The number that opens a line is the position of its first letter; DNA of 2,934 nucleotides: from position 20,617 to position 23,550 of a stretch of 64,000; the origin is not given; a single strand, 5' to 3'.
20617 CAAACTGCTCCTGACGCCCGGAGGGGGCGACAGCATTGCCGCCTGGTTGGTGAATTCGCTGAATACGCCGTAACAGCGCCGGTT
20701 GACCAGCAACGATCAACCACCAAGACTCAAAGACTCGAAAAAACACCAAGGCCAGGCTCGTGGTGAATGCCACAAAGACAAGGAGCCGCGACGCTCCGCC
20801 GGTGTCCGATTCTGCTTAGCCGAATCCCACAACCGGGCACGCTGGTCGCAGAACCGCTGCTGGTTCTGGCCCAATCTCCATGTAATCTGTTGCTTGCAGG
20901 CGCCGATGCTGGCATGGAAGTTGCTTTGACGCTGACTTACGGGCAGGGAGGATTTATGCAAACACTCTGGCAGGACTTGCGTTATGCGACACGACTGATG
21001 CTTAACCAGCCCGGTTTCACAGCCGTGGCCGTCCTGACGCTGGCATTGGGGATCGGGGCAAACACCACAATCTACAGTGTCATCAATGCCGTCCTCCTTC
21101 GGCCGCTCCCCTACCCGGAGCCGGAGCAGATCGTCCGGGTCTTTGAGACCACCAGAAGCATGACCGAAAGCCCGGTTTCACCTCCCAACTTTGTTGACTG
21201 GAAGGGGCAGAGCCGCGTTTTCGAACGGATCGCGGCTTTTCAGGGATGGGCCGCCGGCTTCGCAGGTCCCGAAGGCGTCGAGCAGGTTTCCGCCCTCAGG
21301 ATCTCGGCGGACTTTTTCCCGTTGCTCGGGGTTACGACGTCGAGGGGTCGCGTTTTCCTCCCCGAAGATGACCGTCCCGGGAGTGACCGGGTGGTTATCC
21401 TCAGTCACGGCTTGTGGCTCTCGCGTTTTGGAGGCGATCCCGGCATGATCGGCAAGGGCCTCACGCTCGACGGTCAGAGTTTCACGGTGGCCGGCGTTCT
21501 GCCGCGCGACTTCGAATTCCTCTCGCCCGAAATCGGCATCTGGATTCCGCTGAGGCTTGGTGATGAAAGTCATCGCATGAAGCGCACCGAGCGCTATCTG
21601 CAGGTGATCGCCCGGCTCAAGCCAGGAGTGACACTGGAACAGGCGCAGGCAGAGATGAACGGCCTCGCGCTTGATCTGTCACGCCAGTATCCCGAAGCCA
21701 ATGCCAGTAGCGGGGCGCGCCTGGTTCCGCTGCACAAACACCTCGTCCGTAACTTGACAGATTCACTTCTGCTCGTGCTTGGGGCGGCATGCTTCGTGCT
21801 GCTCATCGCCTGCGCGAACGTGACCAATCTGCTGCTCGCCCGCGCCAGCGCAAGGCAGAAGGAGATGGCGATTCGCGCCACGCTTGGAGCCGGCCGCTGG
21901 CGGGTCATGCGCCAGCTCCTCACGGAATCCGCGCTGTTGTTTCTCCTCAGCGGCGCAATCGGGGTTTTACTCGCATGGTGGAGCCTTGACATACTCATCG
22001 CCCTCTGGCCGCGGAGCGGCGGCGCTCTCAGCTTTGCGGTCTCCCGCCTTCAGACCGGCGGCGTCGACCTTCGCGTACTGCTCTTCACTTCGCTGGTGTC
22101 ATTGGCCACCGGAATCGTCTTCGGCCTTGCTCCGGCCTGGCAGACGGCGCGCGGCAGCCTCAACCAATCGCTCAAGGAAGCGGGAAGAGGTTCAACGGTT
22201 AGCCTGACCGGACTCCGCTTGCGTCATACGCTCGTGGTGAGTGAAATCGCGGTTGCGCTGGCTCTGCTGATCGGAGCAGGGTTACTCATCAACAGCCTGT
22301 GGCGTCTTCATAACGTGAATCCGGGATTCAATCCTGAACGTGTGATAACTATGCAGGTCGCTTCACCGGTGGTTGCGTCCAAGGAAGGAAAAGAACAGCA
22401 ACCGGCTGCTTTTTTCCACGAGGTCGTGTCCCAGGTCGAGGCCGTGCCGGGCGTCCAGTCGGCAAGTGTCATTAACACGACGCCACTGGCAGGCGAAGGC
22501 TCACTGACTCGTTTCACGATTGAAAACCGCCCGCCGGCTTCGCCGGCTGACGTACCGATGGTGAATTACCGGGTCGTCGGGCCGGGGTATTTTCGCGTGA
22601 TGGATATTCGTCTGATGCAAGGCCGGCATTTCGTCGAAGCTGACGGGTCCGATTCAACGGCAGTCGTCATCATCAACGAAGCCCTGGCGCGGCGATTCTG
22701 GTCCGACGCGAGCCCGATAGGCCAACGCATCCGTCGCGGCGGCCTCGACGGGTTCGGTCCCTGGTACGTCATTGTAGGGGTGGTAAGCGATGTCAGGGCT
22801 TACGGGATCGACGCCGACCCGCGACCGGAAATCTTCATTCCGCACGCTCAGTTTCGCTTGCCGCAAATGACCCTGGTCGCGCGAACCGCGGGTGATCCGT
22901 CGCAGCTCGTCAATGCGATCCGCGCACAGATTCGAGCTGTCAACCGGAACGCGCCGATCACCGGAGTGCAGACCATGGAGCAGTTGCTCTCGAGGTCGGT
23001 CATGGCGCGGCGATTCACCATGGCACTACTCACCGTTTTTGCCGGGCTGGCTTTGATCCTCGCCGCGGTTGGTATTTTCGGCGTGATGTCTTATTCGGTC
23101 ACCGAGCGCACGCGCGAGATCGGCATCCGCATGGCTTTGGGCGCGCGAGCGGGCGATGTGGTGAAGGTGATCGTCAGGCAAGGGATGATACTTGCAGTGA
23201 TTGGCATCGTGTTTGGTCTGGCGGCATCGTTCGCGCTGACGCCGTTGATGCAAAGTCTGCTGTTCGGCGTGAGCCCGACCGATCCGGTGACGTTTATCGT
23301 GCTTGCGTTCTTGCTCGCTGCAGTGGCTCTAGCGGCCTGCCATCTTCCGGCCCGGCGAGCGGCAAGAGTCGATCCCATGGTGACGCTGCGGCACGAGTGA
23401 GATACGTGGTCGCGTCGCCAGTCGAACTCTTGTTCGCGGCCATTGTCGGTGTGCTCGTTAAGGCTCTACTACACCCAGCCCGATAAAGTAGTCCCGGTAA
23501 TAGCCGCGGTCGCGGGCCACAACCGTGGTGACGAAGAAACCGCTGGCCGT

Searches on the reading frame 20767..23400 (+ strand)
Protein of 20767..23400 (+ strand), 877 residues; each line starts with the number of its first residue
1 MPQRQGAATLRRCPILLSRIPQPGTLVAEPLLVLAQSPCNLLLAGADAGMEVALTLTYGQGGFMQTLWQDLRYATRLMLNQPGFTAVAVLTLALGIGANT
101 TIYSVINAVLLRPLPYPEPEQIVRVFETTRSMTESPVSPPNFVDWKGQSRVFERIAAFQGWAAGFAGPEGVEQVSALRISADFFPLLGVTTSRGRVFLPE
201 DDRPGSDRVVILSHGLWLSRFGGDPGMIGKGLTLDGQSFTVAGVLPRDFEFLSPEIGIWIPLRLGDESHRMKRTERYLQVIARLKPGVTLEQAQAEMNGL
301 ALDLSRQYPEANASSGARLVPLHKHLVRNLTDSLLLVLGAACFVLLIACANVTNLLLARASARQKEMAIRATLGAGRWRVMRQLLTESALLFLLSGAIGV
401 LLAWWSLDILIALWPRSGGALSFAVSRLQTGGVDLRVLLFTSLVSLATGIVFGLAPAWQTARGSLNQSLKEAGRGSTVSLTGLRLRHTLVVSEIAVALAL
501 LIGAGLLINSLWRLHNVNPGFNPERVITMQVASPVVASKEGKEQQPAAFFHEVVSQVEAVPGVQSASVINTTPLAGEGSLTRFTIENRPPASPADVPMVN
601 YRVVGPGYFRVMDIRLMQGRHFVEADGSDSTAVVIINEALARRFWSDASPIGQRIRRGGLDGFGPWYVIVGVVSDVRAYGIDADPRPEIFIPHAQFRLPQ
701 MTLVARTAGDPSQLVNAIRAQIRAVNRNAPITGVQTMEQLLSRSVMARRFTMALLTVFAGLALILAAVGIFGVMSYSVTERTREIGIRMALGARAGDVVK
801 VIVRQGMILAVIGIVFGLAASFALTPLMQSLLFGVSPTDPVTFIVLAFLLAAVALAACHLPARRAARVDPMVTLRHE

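Call 11: search_protein_families(library=pfam, proteins=[window:20767-23400:+])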
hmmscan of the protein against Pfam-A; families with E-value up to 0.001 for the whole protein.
window:20767-23400:+ (877 aa): 2 families
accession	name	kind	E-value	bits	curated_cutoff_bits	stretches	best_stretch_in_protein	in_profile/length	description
PF12704.14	MacB_PCD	-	2e-39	136.5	27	2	85-298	1-205/207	MacB-like periplasmic core domain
PF02687.27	FtsX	-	1.1e-30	106.5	25.5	2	757-870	2-120/120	FtsX-like permease C-terminal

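Call 25: find_encoding_contigs(protein=window:20767-23400:+, flank=10000, max_places=6)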
Protein window:20767-23400:+ (877 aa): no gene with exactly this product is on record in the collection.
